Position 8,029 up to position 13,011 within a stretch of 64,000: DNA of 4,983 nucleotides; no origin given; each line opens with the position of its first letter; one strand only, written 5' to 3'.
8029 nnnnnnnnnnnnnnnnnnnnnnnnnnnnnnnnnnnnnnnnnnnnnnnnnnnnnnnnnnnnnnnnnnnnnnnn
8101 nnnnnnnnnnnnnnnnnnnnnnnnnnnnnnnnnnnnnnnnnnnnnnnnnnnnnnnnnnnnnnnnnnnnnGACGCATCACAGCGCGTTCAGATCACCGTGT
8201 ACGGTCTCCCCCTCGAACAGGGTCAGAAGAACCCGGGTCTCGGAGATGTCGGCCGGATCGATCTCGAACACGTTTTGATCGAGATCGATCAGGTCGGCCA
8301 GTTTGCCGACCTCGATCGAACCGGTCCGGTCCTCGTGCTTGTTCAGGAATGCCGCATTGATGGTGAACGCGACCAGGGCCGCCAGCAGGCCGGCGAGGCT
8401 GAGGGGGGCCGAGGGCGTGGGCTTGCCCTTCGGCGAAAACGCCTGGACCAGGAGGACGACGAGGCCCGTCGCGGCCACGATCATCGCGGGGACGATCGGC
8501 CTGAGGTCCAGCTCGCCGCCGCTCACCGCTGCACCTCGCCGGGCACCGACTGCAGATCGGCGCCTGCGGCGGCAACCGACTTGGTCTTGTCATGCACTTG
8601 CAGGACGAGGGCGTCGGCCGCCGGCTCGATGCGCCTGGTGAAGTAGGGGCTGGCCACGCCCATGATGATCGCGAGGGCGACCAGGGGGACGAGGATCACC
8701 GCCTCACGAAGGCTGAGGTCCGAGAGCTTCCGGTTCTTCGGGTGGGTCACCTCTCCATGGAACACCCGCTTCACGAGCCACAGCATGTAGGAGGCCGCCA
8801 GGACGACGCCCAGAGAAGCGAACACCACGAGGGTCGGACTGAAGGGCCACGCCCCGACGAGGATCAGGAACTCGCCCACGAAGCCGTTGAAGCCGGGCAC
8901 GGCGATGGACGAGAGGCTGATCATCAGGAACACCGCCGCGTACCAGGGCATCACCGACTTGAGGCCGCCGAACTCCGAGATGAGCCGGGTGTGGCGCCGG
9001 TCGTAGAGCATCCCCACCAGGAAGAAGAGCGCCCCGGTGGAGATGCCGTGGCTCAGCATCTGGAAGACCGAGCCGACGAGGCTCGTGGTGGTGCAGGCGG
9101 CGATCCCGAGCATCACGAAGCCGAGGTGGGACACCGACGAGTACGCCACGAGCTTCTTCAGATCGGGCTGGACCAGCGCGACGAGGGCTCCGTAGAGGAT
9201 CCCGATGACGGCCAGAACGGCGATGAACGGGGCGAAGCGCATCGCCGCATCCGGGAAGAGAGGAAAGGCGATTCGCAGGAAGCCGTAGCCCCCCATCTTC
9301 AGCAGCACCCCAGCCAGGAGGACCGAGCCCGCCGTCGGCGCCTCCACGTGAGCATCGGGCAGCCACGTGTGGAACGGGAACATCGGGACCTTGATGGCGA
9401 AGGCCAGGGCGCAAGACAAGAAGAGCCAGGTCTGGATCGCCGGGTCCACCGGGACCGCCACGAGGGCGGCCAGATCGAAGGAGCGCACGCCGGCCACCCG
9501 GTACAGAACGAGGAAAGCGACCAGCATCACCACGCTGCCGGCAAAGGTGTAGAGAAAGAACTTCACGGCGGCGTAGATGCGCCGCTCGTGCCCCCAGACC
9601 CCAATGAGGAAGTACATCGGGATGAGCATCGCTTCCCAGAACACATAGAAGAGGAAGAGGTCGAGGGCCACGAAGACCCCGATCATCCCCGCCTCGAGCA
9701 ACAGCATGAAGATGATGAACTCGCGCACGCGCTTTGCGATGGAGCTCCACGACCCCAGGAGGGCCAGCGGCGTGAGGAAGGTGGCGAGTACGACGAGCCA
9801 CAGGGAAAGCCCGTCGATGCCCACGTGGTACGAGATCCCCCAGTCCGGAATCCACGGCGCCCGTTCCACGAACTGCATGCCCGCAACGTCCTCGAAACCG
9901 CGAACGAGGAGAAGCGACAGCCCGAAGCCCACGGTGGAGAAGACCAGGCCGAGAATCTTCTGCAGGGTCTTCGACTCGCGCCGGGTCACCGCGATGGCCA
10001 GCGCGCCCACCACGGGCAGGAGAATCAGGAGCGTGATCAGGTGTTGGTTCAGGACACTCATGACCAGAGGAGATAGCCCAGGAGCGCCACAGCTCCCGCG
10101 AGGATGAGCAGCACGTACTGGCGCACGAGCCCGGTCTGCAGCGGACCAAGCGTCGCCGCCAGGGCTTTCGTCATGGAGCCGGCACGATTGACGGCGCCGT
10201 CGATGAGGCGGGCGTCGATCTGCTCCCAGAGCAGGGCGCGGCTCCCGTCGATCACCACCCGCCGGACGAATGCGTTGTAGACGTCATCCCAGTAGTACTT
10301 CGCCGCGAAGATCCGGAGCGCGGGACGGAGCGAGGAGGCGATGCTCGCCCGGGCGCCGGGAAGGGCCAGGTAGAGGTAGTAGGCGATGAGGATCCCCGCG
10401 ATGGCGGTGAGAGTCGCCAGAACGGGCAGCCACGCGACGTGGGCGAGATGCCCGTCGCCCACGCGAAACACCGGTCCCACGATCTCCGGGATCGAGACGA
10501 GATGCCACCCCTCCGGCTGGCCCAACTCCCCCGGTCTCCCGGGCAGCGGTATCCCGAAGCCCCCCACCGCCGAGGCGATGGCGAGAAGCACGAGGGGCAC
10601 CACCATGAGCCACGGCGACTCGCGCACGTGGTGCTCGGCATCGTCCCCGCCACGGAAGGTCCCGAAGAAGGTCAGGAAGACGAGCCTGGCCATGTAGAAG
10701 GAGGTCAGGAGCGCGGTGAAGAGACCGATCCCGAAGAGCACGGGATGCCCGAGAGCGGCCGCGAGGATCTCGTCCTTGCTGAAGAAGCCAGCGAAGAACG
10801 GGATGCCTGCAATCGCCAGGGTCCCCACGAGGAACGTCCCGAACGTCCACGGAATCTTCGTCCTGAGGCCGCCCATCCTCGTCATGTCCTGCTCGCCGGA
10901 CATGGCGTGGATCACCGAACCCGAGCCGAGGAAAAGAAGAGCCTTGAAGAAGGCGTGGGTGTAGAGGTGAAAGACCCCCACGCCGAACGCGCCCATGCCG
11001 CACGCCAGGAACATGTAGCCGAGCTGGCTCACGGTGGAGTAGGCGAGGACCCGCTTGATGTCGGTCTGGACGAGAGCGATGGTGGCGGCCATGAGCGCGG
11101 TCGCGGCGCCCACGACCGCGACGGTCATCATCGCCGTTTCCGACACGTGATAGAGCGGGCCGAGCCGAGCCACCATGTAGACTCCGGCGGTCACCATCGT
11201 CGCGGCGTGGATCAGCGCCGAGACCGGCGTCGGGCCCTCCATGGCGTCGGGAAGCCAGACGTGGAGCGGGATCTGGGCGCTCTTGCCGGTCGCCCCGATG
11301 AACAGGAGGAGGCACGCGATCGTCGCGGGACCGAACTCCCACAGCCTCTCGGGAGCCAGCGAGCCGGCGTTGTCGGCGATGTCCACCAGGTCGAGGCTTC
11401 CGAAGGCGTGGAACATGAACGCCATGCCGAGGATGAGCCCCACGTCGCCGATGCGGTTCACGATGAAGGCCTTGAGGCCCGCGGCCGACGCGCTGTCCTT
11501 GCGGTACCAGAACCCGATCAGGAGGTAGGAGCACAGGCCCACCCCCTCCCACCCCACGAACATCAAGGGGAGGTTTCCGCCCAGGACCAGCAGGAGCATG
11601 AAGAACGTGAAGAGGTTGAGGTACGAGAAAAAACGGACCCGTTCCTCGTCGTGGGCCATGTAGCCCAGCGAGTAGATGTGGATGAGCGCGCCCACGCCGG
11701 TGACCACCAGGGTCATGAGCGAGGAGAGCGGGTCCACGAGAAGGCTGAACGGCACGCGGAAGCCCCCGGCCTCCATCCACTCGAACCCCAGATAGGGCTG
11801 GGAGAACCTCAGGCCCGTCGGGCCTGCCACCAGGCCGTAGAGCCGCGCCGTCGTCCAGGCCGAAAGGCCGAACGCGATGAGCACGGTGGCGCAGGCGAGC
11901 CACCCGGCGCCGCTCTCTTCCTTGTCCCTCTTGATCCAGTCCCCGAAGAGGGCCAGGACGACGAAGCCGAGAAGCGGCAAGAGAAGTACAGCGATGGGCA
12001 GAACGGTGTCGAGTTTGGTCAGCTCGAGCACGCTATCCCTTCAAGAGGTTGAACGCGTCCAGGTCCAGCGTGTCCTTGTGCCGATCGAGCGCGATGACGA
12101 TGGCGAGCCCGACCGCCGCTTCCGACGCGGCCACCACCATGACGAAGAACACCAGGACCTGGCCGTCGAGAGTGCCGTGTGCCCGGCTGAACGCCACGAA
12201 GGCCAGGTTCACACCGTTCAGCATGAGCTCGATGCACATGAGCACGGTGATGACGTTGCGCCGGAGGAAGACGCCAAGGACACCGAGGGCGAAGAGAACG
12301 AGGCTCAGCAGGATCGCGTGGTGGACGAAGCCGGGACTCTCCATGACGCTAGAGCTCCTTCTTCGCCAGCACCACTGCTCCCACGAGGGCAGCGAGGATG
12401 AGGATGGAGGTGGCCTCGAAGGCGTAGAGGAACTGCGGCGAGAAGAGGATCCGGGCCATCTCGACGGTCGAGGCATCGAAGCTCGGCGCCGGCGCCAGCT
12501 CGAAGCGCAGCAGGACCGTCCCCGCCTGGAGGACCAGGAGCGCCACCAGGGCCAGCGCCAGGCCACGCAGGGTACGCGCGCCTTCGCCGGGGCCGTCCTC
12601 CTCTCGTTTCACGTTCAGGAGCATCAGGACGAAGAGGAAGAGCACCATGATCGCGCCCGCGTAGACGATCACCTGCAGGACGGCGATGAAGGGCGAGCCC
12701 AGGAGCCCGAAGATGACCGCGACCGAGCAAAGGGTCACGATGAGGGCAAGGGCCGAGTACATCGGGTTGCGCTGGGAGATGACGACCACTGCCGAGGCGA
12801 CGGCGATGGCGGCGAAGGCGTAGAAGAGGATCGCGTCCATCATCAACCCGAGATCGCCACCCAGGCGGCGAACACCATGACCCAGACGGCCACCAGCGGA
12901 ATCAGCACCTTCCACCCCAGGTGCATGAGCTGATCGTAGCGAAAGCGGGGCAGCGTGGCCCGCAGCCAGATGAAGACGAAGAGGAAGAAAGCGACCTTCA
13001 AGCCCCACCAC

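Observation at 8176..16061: Complex I operon with membrane arm and NuoEF but no Q-module (no nuoB, nuoC, nuoD, nuoG or nuoI)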

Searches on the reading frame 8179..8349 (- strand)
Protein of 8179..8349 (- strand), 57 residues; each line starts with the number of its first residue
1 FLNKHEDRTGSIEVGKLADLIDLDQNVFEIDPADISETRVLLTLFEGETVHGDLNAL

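Call 67: find_homologous_proteins(query=window:8179-8349:-, max_evalue=0.001)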
Query seq(57 aa) (57 aa): 26 proteins with E <= 0.001 among 27 candidates.
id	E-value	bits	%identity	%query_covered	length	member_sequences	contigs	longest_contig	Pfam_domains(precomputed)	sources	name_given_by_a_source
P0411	2.2e-20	89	79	100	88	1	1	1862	PF07969.18,PF01979.27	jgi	jgi:predicted amidohydrolase YtcJ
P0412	2.3e-20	89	79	100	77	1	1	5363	PF07969.18,PF01979.27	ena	-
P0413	1.7e-17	80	70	100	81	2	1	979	PF07969.18,PF01979.27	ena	-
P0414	1.4e-15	74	68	98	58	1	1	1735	PF07969.18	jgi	-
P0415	3.1e-15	73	69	96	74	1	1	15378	PF07969.18,PF01979.27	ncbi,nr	ncbi:MAG: amidohydrolase family protein, partial [Gammaproteobacteria bacterium]|nr:amidohydrolase f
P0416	1.4e-14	70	67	100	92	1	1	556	PF07969.18,PF01979.27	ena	-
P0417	2.5e-14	70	80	81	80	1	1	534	PF07969.18,PF01979.27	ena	-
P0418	3.8e-14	69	63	100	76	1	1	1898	PF07969.18,PF01979.27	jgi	jgi:predicted amidohydrolase YtcJ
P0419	5.0e-14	69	70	93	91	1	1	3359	PF07969.18,PF01979.27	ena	-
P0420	4.8e-13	66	69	86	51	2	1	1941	PF07969.18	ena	-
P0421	1.4e-12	64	63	91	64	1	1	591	PF07969.18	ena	-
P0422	2.9e-12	63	67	91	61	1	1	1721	PF07969.18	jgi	jgi:hypothetical protein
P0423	5.3e-12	62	69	86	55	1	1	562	PF07969.18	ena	-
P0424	4.3e-11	60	65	86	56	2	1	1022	PF07969.18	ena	-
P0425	1.4e-10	58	61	100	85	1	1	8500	PF07969.18,PF01979.27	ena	-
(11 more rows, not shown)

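Call 68: find_encoding_contigs(protein=P0412, flank=10000, max_places=3)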
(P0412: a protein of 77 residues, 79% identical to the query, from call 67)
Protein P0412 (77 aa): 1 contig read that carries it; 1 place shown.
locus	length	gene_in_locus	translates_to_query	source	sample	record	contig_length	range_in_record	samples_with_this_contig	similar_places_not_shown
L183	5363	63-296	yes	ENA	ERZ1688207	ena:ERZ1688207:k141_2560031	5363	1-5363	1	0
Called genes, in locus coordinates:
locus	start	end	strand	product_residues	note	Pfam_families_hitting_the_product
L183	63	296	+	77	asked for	PF01979:Amidohydro_1, PF07969:Amidohydro_3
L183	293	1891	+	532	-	PF00070:Pyr_redox (faint), PF00890:FAD_binding_2 (faint), PF01134:GIDA (weak), PF01266:DAO, PF01593:Amino_oxidase, PF01946:Thi4 (weak), PF07992:Pyr_redox_2 (weak), PF13450:NAD_binding_8, +2 more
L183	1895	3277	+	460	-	PF01554:MatE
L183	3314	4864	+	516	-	PF07969:Amidohydro_3 (weak), PF01979:Amidohydro_1 (faint), PF07969:Amidohydro_3 (weak)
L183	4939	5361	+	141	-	?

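Call 69: find_encoding_contigs(protein=P0411, flank=10000, max_places=3)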
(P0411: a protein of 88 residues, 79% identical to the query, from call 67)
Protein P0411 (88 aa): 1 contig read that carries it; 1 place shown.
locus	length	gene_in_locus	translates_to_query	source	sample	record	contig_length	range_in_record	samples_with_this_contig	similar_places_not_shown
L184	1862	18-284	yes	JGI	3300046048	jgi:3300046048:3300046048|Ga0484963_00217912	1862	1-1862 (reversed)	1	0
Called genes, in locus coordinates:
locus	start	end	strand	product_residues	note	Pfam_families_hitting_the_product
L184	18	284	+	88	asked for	PF07969:Amidohydro_3, PF01979:Amidohydro_1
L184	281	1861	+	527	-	?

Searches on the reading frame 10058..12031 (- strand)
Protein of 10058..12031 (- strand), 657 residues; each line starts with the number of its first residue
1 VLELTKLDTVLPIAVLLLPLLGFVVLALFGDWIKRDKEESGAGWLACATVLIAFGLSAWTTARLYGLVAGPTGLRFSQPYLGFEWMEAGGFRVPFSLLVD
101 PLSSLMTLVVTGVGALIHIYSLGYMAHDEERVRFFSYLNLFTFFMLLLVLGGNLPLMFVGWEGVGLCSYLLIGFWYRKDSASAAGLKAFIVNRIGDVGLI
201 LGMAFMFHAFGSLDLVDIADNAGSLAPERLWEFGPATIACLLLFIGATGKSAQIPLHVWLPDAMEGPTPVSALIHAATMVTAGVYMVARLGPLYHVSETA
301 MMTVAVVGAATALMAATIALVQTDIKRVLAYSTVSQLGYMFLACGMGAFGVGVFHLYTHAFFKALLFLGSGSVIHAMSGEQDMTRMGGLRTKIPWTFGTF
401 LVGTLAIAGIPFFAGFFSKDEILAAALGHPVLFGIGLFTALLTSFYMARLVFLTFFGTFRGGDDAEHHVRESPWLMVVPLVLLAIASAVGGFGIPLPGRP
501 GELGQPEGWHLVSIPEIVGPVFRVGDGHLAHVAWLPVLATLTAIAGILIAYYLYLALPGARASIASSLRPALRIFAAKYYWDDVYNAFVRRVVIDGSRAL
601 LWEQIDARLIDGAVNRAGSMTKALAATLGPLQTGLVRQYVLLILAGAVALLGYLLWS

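Call 4: search_protein_families(library=pfam, proteins=[window:10058-12031:-])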
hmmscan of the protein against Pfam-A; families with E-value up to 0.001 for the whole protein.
window:10058-12031:- (657 aa): 2 families
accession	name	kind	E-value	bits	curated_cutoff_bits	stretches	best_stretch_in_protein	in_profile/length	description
PF00361.26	Proton_antipo_M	-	5.1e-89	298.8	21.5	1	153-443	3-294/294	NADH:quinone oxidoreductase/Mrp antiporter, TM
PF00662.26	Proton_antipo_N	-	5.6e-22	77.8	24.5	1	85-135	1-51/51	NADH-Ubiquinone oxidoreductase (complex I), chain 5 N-terminus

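Call 73: search_protein_families(library=ncbifam, proteins=[window:10058-12031:-], max_evalue=0.00001)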
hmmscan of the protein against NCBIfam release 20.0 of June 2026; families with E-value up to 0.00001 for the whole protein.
window:10058-12031:- (657 aa): 73 families (the best 25 are shown)
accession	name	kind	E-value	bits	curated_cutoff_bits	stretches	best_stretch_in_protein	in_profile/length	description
NF005141.0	PRK06590.1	equivalog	4.7e-223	742.6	556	1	13-656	6-611/615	NADH-quinone oxidoreductase subunit L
TIGR01974.1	NDH_I_L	subfamily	1.5e-218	727.8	407.5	1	13-654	4-629/630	NADH-quinone oxidoreductase subunit L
NF005626.0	PRK07376.1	equivalog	8.8e-167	556.3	963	2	48-464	42-463/675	NAD(P)H-quinone oxidoreductase subunit 5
NF040617.1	F420_dehyd_FpoL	exception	8.3e-124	414.7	1050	1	15-651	9-658/669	F420H2 dehydrogenase subunit FpoL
NF009287.0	PRK12647.1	equivalog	2.6e-92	310.7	937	1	25-489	12-462/773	putative monovalent cation/H+ antiporter subunit A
NF009288.0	PRK12648.1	equivalog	4.6e-88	296.4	1104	1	14-489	5-466/954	monovalent cation/H+ antiporter subunit A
NF005633.0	PRK07390.1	subfamily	2.5e-87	293.9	676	1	77-656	65-608/613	NAD(P)H-quinone oxidoreductase subunit F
TIGR01960.1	ndhF3_CO2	subfamily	2.8e-83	280.4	588.7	1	76-485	64-465/606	NAD(P)H dehydrogenase, subunit NdhF3 family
TIGR00940.1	2a6301s01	subfamily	2.9e-83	280.5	920.45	1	14-491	4-486/793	monovalent cation:proton antiporter subunit A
NF009285.0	PRK12645.1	equivalog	2.7e-82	277.3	1028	1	83-485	62-484/804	Na+/H+ antiporter subunit A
NF009289.0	PRK12649.1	equivalog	8.4e-82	275.8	1117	1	17-491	12-482/789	putative monovalent cation/H+ antiporter subunit A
NF005097.0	PRK06525.1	equivalog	2.8e-81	273.7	430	1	84-489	60-470/480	hydrogenase 4 subunit D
NF009290.0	PRK12650.1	equivalog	9.1e-81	272.1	980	1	14-492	5-470/966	DUF4040 family protein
NF009284.0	PRK12644.1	equivalog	1.2e-79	268.5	962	1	65-492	40-469/975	Na+/H+ antiporter subunit A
NF009286.0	PRK12646.1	equivalog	8.7e-71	239.5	1063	1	81-486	60-485/800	DUF4040 family protein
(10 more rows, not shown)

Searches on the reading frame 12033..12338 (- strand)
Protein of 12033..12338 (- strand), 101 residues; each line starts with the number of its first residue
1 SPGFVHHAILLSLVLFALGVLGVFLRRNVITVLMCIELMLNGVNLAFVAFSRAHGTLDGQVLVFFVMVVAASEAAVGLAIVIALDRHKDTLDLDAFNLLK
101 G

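Call 4: search_protein_families(library=pfam, proteins=[window:12033-12338:-])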
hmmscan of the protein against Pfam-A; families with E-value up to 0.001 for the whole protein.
window:12033-12338:- (101 aa): 1 family
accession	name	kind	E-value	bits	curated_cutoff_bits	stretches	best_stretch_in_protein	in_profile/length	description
PF00420.29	Oxidored_q2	-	2.6e-30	104.5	26.1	1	8-101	2-95/95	NADH-ubiquinone/plastoquinone oxidoreductase chain 4L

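Call 73: search_protein_families(library=ncbifam, proteins=[window:12033-12338:-], max_evalue=0.00001)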
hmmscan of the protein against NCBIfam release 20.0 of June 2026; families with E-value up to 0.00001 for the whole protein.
window:12033-12338:- (101 aa): 7 families
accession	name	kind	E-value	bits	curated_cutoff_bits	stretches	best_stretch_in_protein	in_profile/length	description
NF004320.0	PRK05715.1-2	equivalog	4.5e-34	116.4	57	1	6-100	4-98/99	NADH-quinone oxidoreductase subunit NuoK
NF004322.0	PRK05715.1-4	equivalog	1.4e-30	105.3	128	1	7-100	8-103/104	NADH-quinone oxidoreductase subunit NuoK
NF004321.0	PRK05715.1-3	equivalog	1.2e-28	99.3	91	1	6-101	5-101/101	NADH-quinone oxidoreductase subunit NuoK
NF040614.1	F420_dehyd_FpoK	exception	4.7e-28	97.5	145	1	7-100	4-97/98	F420H2 dehydrogenase subunit FpoK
NF004323.0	PRK05715.1-5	equivalog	4.9e-25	87.8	89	1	5-101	5-102/102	NADH-quinone oxidoreductase subunit NuoK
NF004319.0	PRK05715.1-1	equivalog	1.1e-22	80.1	101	1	6-101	5-100/100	NADH-quinone oxidoreductase subunit NuoK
NF005618.0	PRK07375.1-3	equivalog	2.2e-06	27.8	107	0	8-55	8-55/119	putative monovalent cation/H+ antiporter subunit C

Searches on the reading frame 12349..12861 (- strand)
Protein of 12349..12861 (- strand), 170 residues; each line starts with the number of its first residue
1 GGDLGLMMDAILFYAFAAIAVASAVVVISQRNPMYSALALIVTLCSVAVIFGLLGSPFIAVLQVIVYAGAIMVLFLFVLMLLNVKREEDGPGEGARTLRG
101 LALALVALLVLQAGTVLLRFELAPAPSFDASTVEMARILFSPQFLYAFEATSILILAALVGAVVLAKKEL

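Call 4: search_protein_families(library=pfam, proteins=[window:12349-12861:-])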
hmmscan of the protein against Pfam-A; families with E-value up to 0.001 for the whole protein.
window:12349-12861:- (170 aa): 2 families
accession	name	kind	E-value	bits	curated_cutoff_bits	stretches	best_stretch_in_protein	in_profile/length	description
PF00499.25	Oxidored_q3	-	1.1e-35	122.9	33.2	1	23-165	1-146/146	NADH-ubiquinone/plastoquinone oxidoreductase chain 6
PF13520.12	AA_permease_2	-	0.00022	20.7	27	1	35-111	324-397/427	Amino acid permease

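Call 73: search_protein_families(library=ncbifam, proteins=[window:12349-12846:-], max_evalue=0.00001)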
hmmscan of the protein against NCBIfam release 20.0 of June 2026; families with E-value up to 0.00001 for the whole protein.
window:12349-12846:- (165 aa): 11 families
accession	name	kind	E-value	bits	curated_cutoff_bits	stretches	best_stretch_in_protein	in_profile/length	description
NF005165.0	PRK06638.1-5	equivalog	5.8e-31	107.5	192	1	4-164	19-184/282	NADH-quinone oxidoreductase subunit J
NF005164.0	PRK06638.1-4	equivalog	4.8e-30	104.5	154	1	1-163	1-171/211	NADH-quinone oxidoreductase subunit J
NF005168.0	PRK06638.2-3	equivalog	4.3e-26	91.8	154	1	4-164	4-168/172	NADH-quinone oxidoreductase subunit J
NF005163.0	PRK06638.1-3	equivalog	6e-23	81.3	174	1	4-164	8-170/203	NADH-quinone oxidoreductase subunit J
NF005162.0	PRK06638.1-1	equivalog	1.4e-21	77.2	157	1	7-163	4-161/184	NADH-quinone oxidoreductase subunit J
NF005167.0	PRK06638.2-2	equivalog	1e-20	74.2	137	1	2-165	1-166/176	NADH-quinone oxidoreductase subunit J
NF005166.0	PRK06638.2-1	equivalog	1e-15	58.1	284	1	4-164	4-166/174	NADH-quinone oxidoreductase subunit J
NF005024.0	PRK06433.1-4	equivalog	2e-13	50.4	101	1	1-80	2-81/89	NADH dehydrogenase subunit J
NF005169.0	PRK06638.2-4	equivalog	3.8e-12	46.5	319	1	2-159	1-163/182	NADH-quinone oxidoreductase subunit J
NF005025.0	PRK06433.1-5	equivalog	7.3e-11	42.3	95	1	4-78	12-86/96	NADH dehydrogenase subunit J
NF005023.0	PRK06433.1-2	equivalog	3.7e-09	36.9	92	1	3-77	2-76/82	NADH dehydrogenase subunit J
